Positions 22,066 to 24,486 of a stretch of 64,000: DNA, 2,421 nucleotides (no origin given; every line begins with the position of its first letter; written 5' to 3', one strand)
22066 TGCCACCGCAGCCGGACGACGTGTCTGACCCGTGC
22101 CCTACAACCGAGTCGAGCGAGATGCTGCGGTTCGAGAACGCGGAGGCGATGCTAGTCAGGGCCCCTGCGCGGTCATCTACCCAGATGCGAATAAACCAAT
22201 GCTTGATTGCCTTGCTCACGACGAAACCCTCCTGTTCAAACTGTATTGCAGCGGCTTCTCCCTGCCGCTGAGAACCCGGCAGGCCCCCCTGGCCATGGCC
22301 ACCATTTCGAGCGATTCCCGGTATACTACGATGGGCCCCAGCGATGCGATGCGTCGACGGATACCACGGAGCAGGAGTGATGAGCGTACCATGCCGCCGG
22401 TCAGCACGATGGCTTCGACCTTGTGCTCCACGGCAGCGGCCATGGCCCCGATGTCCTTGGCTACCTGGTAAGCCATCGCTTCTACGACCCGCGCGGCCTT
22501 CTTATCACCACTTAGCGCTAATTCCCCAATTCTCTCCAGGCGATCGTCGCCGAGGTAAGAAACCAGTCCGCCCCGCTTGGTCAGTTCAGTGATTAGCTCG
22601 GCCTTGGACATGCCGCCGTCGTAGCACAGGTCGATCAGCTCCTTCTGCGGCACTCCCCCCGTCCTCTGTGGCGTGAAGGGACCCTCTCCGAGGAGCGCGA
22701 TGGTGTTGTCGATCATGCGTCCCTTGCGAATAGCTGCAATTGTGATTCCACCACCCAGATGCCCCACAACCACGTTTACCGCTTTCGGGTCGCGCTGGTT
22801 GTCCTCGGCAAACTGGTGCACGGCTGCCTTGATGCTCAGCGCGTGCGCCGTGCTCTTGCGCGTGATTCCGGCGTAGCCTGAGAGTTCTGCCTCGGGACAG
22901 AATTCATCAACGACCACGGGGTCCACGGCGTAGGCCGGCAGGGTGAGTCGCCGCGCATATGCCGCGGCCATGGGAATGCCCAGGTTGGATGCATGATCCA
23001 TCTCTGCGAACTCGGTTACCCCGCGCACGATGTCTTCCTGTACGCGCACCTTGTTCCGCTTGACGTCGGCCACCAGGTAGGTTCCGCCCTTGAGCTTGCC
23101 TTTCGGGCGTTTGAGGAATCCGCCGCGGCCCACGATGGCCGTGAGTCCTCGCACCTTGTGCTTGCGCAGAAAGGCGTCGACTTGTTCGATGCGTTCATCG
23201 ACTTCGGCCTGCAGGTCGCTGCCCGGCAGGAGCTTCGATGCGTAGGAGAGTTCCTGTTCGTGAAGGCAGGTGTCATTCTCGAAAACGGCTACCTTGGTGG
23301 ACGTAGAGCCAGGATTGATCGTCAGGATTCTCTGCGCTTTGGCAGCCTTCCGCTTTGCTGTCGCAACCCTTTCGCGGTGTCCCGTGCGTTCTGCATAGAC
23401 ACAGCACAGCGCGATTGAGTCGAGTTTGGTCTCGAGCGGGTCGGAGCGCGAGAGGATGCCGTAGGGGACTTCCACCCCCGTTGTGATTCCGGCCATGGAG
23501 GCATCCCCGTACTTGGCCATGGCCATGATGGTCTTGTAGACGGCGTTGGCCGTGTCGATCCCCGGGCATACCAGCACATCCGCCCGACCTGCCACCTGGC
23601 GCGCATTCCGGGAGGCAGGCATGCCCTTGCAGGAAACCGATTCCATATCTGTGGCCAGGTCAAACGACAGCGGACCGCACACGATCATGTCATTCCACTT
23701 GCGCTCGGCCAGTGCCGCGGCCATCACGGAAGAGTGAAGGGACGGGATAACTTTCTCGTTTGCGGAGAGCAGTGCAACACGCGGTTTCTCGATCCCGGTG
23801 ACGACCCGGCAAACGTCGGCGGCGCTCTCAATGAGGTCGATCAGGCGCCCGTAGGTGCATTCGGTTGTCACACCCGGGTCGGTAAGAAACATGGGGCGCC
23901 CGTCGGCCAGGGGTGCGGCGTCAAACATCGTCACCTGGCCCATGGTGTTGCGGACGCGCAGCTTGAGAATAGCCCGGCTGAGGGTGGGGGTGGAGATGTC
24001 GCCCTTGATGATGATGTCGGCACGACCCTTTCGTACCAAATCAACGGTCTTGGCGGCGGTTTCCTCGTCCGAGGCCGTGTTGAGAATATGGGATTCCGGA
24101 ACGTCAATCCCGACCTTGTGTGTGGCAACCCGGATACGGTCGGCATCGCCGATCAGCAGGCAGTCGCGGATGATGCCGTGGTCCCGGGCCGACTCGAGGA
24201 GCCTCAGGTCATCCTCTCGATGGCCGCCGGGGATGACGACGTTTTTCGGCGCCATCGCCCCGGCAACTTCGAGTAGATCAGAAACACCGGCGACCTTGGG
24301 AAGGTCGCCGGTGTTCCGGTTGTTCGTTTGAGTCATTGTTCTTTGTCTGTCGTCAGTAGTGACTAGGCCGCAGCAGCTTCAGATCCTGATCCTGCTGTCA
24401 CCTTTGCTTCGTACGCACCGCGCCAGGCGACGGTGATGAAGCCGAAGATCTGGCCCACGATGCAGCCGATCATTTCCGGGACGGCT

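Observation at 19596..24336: Two tandem paralogous single-polypeptide Ptb-Buk fusions flanking an ACT-domain protein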

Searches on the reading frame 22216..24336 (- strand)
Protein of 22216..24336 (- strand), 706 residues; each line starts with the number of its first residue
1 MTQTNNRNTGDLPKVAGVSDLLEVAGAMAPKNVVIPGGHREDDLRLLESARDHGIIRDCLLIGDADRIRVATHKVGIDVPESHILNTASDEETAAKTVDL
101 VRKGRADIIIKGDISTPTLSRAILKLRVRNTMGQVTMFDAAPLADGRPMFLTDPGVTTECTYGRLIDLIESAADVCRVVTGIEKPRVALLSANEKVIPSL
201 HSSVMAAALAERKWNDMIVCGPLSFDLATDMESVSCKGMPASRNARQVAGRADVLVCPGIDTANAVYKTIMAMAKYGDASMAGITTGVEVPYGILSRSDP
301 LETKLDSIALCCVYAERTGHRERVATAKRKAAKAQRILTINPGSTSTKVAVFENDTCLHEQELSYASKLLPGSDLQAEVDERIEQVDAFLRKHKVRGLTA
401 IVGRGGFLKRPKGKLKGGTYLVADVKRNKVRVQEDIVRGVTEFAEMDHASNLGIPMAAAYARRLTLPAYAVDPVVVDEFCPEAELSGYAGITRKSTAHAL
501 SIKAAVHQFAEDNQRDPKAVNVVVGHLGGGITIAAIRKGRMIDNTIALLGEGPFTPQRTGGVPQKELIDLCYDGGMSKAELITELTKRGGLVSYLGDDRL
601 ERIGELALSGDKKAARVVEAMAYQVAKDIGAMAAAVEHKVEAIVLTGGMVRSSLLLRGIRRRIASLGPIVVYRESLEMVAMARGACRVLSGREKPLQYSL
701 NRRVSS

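Call 3: search_protein_families(library=pfam, proteins=[window:22216-24336:-], max_evalue=0.01)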
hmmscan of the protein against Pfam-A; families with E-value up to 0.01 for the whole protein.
window:22216-24336:- (706 aa): 6 families
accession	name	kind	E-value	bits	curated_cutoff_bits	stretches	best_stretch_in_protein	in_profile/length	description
PF01515.24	PTA_PTB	-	1.6e-27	97.2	24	1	94-311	105-318/319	Phosphate acetyl/butaryl transferase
PF00871.23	Acetate_kinase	-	4.3e-16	59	22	1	493-656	173-339/392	Acetokinase family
PF02504.20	FA_synthesis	-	4.6e-05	23.1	29.1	1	92-274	81-242/324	Fatty acid synthesis protein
PF01869.26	BcrAD_BadFG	-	0.0014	18.6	31.5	0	607-663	188-244/271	BadF/BadG/BcrA/BcrD ATPase family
PF02782.22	FGGY_C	-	0.0016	18.7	27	1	615-657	125-167/198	FGGY family of carbohydrate kinases, C-terminal domain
PF00480.26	ROK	-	0.0036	17.3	22.9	0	601-665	198-260/294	ROK family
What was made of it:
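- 22216..24336 (-): F1: clade-A Ptb-Buk fusion, 706 aa. PTA_PTB 97 bits and Acetate_kinase 59 bits (call 3).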

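Call 4: search_protein_families(library=ncbifam, proteins=[window:22216-24336:-], max_evalue=0.01)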
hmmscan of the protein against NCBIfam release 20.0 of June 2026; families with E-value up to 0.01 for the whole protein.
window:22216-24336:- (706 aa): 21 families
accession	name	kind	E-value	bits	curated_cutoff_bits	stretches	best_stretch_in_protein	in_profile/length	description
NF002834.0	PRK03011.1-5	subfamily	1.3e-111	373.2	222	1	334-698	2-355/357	butyrate kinase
TIGR02707.1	butyr_kinase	equivalog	1.5e-99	333.3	289.1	1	336-695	1-349/351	butyrate kinase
NF004472.0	PRK05805.1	subfamily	8.5e-49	166.2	399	1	19-317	6-300/302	phosphate butyryltransferase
TIGR02706.1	P_butyryltrans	equivalog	9.3e-49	166.1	410.5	1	20-314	3-293/294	phosphate butyryltransferase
NF006045.0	PRK08190.1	subfamily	4.9e-45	154.2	282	1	17-321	163-463/467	bifunctional enoyl-CoA hydratase/phosphate acetyltransferase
NF008852.0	PRK11890.1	subfamily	3.1e-40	138.2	413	1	19-323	11-311/315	phosphate acetyltransferase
NF005837.0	PRK07742.1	equivalog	1.6e-39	136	409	1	20-316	5-298/299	phosphate butyryltransferase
TIGR02709.1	branched_ptb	equivalog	8.3e-31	107.6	475.15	1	88-309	50-266/271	branched-chain phosphotransacylase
TIGR00016.1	ackA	subfamily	7.6e-18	64.4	293.4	1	493-657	180-346/405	acetate/propionate family kinase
NF004167.0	PRK05632.1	equivalog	1.3e-13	50.4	418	1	181-302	574-690/708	phosphate acetyltransferase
TIGR00651.1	pta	equivalog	3.3e-13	49.8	311.2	1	100-298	96-290/304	phosphate acetyltransferase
NF007233.1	PRK09653.1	subfamily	4.5e-13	49.4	310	1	99-297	108-301/319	phosphotransacetylase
NF009099.0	PRK12440.1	equivalog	4.5e-11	42.4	693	1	427-677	99-355/397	acetate/propionate family kinase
NF005462.0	PRK07058.1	equivalog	1.2e-10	41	486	1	490-650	173-329/396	acetate/propionate family kinase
NF005520.0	PRK07157.1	equivalog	2e-10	40.4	561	1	483-657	165-338/400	acetate kinase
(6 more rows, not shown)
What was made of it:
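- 22216..24336 (-): TIGR02707 scores 333 bits against a cut-off of 289 (call 4).
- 23386..24285 (-): F1 Ptb (phosphate acyltransferase) half, aa ~18-317. NCBIfam Ptb models match aa 19-317 (call 4).
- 22234..23331 (-): F1 Buk (acyl kinase, ASKHA) half, aa ~336-701. Matches NF002834 over aa 334-698 (call 4).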

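Call 7: find_homologous_proteins(query=window:22216-24336:-, max_evalue=0.00001)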
Query window:22216-24336:- (706 aa): 457 proteins with E <= 0.00001 among 8000 candidates; the best 120 are listed.
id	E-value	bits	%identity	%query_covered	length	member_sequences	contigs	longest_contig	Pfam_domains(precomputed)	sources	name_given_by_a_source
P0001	0.0e+0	1414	91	100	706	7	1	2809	PF00871.24,PF01515.25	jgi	-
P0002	0.0e+0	1127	74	100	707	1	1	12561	PF00871.24,PF01515.25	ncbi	-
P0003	0.0e+0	1043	69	100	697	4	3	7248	PF00871.24,PF00480.27,PF02504.21,PF01515.25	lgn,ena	-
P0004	0.0e+0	1038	67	99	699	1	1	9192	PF01869.27,PF00871.24,PF00480.27,PF01515.25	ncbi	ncbi:butyrate kinase [Verrucomicrobiota bacterium]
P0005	0.0e+0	1033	72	93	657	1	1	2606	PF00871.24,PF01515.25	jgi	-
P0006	0.0e+0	1028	67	99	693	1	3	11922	PF00871.24,PF00480.27,PF01515.25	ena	-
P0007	0.0e+0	1023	68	99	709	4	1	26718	PF00871.24,PF01515.25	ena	-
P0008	0.0e+0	1022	68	97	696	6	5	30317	PF00871.24,PF01515.25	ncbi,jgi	-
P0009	0.0e+0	1013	68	97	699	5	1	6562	PF00871.24,PF01515.25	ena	-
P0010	1.1e-297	1007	68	97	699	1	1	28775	PF00871.24,PF01515.25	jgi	jgi:butyrate kinase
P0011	2.2e-297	1006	67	97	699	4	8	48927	PF00871.24,PF01515.25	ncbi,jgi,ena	-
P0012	9.1e-293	991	68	95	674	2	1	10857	PF00871.24,PF01515.25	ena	-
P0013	3.4e-282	956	62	98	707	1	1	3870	PF00871.24,PF01515.25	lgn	-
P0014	2.1e-238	812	55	98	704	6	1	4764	PF00871.24,PF00480.27,PF01515.25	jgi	jgi:butyrate kinase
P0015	6.8e-238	810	55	99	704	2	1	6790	PF00871.24,PF00480.27,PF01515.25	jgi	-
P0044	1.2e-227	776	56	96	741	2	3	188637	PF00871.24,PF01515.25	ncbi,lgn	-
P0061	6.7e-225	767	55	96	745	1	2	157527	PF00871.24,PF01515.25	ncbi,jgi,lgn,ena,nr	ncbi:MAG TPA: butyrate kinase [Dissulfurispiraceae bacterium]|nr:butyrate kinase [Dissulfurispiracea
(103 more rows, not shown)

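Call 12: find_encoding_contigs(protein=P0011, flank=10000, max_places=3)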
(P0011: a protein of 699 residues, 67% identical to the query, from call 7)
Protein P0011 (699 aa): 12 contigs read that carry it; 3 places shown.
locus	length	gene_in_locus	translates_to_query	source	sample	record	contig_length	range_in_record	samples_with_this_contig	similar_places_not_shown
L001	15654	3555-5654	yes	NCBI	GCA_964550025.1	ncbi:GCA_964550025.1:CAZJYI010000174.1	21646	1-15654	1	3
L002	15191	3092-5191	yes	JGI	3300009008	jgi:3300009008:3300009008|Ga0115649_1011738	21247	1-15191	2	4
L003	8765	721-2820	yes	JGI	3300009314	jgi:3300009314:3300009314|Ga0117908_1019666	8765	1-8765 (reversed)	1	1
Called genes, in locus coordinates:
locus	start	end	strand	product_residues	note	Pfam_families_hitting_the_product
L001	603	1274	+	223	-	PF01396:Zn_ribbon_Top1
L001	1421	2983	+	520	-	PF00884:Sulfatase, PF01663:Phosphodiest (faint), PF16347:SGSH_C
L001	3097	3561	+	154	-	-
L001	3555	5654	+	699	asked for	PF01515:PTA_PTB, PF00871:Acetate_kinase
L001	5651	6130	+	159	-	PF01842:ACT (weak)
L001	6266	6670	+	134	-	PF13650:Asp_protease_2, PF13975:gag-asp_proteas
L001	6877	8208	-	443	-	PF00202:Aminotran_3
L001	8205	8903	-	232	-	PF01656:CbiA (weak), PF13500:AAA_26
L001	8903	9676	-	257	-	PF13489:Methyltransf_23, PF13847:Methyltransf_31, PF08241:Methyltransf_11, PF08242:Methyltransf_12, PF13649:Methyltransf_25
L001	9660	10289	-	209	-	PF04301:BioG, PF12697:Abhydrolase_6 (weak)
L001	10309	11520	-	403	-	PF00155:Aminotran_1_2, PF01053:Cys_Met_Meta_PP (weak)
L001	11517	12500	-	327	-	PF04055:Radical_SAM, PF06968:BATS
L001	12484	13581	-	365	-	PF08279:HTH_11, PF03099:BPL_LplA_LipB, PF02237:BPL_C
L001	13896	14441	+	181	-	PF00132:Hexapep, PF14602:Hexapep_2 (weak)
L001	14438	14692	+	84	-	-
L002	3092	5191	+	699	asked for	PF01515:PTA_PTB, PF00871:Acetate_kinase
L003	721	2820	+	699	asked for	PF01515:PTA_PTB, PF00871:Acetate_kinase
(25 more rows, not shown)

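Call 13: find_encoding_contigs(protein=P0044, flank=10000, max_places=2)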
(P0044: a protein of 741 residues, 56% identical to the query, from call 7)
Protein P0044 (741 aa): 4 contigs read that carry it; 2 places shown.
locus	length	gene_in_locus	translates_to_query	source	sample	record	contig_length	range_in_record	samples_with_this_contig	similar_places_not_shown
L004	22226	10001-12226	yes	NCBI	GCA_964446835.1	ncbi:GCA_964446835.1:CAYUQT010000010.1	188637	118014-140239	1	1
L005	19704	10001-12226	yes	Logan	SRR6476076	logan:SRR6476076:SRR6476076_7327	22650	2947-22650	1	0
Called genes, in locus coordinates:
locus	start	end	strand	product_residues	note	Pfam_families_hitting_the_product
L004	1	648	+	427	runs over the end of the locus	PF01547:SBP_bac_1, PF13416:SBP_bac_8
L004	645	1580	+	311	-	PF00528:BPD_transp_1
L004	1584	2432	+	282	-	PF00528:BPD_transp_1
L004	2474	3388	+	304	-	PF01261:AP_endonuc_2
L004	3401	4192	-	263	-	PF03167:UDG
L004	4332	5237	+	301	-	PF00583:Acetyltransf_1, PF13527:Acetyltransf_9 (faint), PF13673:Acetyltransf_10 (faint), PF13508:Acetyltransf_7 (weak), PF14542:Acetyltransf_CG (faint), PF00583:Acetyltransf_1 (weak)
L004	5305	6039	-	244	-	-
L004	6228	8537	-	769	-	-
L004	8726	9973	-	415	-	-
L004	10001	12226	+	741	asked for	PF01515:PTA_PTB, PF00871:Acetate_kinase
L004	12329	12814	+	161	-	PF01842:ACT (weak)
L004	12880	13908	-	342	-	PF01116:F_bP_aldolase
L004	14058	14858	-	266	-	PF00106:adh_short, PF08659:KR, PF03435:Sacchrp_dh_NADP (weak), PF13561:adh_short_C2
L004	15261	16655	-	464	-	PF00669:Flagellin_N, PF00700:Flagellin_C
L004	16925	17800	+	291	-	PF01261:AP_endonuc_2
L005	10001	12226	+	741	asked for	PF01515:PTA_PTB, PF00871:Acetate_kinase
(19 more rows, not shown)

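Call 14: find_encoding_contigs(protein=P0061, flank=10000, max_places=2)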
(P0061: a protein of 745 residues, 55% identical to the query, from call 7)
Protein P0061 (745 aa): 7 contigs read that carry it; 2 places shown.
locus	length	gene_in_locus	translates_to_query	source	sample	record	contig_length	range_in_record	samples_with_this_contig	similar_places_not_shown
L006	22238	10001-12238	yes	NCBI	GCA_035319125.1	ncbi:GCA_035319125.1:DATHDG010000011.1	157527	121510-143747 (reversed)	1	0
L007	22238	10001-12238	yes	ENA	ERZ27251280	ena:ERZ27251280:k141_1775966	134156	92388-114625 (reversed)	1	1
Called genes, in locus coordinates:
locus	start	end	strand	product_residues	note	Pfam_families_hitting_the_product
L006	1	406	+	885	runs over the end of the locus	PF01493:GXGXG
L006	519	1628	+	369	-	-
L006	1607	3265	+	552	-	PF14697:Fer4_21 (faint), PF25160:LdpA_Fe-S-bd (faint), PF00037:Fer4 (weak), PF12837:Fer4_6 (weak), PF12838:Fer4_7 (weak), PF13187:Fer4_9 (weak), PF13484:Fer4_16, PF01645:Glu_synthase, +2 more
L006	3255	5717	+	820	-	PF01493:GXGXG, PF01266:DAO (faint), PF14691:Fer4_20, PF03486:HI0933_like (weak), PF07992:Pyr_redox_2, PF13450:NAD_binding_8, PF13738:Pyr_redox_3, PF12838:Fer4_7, +3 more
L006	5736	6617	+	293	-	PF00892:EamA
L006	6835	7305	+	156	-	PF02481:DNA_processg_A (weak), PF18306:LDcluster4, PF03641:Lysine_decarbox (weak)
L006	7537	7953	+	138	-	PF00839:Cys_rich_FGFR (weak)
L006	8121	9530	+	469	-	PF12801:Fer4_5 (faint)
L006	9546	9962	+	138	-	-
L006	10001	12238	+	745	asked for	PF01515:PTA_PTB, PF00871:Acetate_kinase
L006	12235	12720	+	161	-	-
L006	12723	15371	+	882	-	PF17900:Peptidase_M1_N, PF01433:Peptidase_M1, PF11940:DUF3458, PF17432:DUF3458_C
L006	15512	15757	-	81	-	PF11127:YgaP-like_TM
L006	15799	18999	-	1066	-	PF00873:ACR_tran, PF03176:MMPL (faint)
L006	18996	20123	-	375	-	PF25919:BSH_CusB (faint), PF25917:BSH_RND (weak), PF25973:BSH_CzcB, PF25876:HH_MFP_RND (faint), PF25954:Beta-barrel_RND_2 (weak), PF25967:RND-MFP_C, PF25989:YknX_C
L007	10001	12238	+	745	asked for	PF01515:PTA_PTB, PF00871:Acetate_kinase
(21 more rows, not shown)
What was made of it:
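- Most clade-A modules sit in unrelated neighbourhoods (calls 12-14), so the family's general role is broader than the LsrF pathway. Most clade-A modules are stand-alone, in biosynthetic or mixed neighbourhoods (calls 12-14).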

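Call 18: find_related_loci(query=A1, collection=genome_contigs, flank=8000)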
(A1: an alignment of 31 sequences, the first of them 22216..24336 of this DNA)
Query A1 (706 aa) in genome_contigs; peptide patterns used: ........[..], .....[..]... (x = any residue, [..] = any of these).
302 stretches matched a pattern; 246 encode a relative of the query (tblastn E <= 1e-3); the best 80 are kept; 80 distinct loci.
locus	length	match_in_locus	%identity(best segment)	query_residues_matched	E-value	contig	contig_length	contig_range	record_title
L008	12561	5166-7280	74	1-705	0e+0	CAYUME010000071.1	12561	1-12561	MAG TPA_asm: uncultured Planctomycetia bacterium isolate SRP319275_co4_33 genome assembly, contig: NODE_3031_length_1256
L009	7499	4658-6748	69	1-703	0e+0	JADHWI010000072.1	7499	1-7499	MAG: Kiritimatiellae bacterium isolate BS750m-G23 BS-750m-C19925, whole genome shotgun sequence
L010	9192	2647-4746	66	1-702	0e+0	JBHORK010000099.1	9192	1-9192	Verrucomicrobiota bacterium isolate SAG AM-311-M03 NODE_99_length_9192_cov_16.521725, whole genome shotgun sequence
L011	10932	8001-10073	69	15-702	0e+0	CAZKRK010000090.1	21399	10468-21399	MAG TPA_asm: uncultured Victivallales bacterium isolate binchicken_co97_363 genome assembly, contig: NODE_10115_length_2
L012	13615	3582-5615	67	18-695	0e+0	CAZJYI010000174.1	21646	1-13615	MAG TPA_asm: uncultured Victivallales bacterium isolate binchicken_co97_160 genome assembly, contig: NODE_9969_length_21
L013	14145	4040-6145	55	1-698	0e+0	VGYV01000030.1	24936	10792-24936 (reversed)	MAG: Planctomycetota bacterium isolate M_DeepCast_400m_m2_195 M_DeepCast_400m_m2_195_Ga0194112_10002754, whole genome sh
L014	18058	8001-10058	56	15-698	0e+0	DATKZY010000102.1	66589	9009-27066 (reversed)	MAG TPA_asm: Planctomycetota bacterium isolate SMAG_U14257 k141_2991888, whole genome shotgun sequence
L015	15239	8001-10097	55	11-700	0e+0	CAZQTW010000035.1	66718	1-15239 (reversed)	MAG TPA_asm: uncultured Planctomycetales bacterium isolate SRP167436_co1_220 genome assembly, contig: NODE_444_length_66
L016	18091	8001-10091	54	5-698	0e+0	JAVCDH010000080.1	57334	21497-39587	MAG: Candidatus Euphemobacter frigidus isolate MAG_3300031227_11 Ga0307928_10000065, whole genome shotgun sequence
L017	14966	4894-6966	53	12-698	0e+0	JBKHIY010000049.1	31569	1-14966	MAG: Candidatus Brocadiia bacterium isolate D4M11_1 NODE_616_length_31569_cov_47.706511, whole genome shotgun sequence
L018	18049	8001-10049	56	18-698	0e+0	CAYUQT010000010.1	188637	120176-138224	MAG TPA_asm: uncultured Planctomycetales bacterium isolate binchicken_co66_175 genome assembly, contig: NODE_98_length_1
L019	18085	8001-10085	55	13-700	0e+0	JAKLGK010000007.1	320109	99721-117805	MAG: Verrucomicrobia bacterium isolate RA.bin38 RA.bin38_7, whole genome shotgun sequence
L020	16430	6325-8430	53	2-700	0e+0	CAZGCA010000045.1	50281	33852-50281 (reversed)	MAG TPA_asm: uncultured bacterium isolate SRP068000_co1_623 genome assembly, contig: NODE_582_length_50281_cov_8.879664,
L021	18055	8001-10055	55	18-698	0e+0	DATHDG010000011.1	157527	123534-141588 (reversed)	MAG TPA_asm: Dissulfurispiraceae bacterium isolate SMAG_U12387 k141_263322, whole genome shotgun sequence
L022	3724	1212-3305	53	1-698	0e+0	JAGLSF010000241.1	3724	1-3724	MAG: Spirochaetes bacterium isolate RS_9_44 ROV157_9.bin.44.fa_241, whole genome shotgun sequence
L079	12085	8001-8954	58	1-316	3e-108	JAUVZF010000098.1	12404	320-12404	MAG: Planctomycetota bacterium isolate CSMAG_1261 CSMAG_1261_k141_77639_length_12404_cov_13.9534, whole genome shotgun s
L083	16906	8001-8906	60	15-316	2e-107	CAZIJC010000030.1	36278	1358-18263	MAG TPA_asm: uncultured Anaerolineales bacterium isolate SRP068000_co4_80 genome assembly, contig: NODE_739_length_36278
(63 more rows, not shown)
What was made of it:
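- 246 confirmed stretches among GTDB species representatives in more than 10 phyla (call 18).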
